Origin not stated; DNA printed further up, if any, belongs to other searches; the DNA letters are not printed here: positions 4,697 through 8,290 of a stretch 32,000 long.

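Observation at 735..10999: Family of 24-nt hairpin+CTACG elements with compensatory stem substitutions (REP-like, GTAG-headed)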

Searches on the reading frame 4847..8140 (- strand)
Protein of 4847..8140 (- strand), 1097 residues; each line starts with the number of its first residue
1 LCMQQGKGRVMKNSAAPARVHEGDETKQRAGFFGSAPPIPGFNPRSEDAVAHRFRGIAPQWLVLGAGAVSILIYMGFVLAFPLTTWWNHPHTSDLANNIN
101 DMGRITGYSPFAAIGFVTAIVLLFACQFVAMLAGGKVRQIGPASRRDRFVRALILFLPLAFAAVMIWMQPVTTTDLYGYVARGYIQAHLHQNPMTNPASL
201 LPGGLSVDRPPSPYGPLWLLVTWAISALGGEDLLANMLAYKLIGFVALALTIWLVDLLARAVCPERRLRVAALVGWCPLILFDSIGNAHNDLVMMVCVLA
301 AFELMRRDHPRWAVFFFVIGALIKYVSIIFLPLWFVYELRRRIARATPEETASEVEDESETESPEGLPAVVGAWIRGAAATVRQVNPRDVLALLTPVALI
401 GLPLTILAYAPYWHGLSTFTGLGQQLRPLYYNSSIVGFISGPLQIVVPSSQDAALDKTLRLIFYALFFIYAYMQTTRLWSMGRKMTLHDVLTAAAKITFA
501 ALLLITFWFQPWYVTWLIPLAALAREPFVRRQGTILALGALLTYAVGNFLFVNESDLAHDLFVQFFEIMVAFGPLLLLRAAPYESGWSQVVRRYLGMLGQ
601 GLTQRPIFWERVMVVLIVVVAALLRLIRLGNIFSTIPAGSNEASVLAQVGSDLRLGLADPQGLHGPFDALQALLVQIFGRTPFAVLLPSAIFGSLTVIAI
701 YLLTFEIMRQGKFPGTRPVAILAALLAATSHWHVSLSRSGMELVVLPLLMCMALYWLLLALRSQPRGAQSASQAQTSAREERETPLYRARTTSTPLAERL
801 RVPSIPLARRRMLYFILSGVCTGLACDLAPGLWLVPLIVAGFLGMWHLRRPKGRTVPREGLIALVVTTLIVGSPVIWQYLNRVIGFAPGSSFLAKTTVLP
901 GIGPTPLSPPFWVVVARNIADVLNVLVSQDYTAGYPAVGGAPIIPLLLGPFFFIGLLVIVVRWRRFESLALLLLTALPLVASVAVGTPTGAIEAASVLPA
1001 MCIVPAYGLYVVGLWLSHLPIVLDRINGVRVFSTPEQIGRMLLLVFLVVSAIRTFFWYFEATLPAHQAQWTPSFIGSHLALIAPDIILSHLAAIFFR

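Call 9: search_protein_families(library=pfam, proteins=[window:4847-8140:-])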
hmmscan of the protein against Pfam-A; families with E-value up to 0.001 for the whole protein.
window:4847-8140:- (1097 aa): 2 families
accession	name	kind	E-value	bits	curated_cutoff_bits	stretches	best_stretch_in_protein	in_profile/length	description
PF13231.12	PMT_2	-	6e-08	33.5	26.1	1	669-764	8-96/160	Dolichyl-phosphate-mannose-protein mannosyltransferase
PF09594.16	GT87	-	5.1e-06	26.8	25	1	214-342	3-127/237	Glycosyltransferase family 87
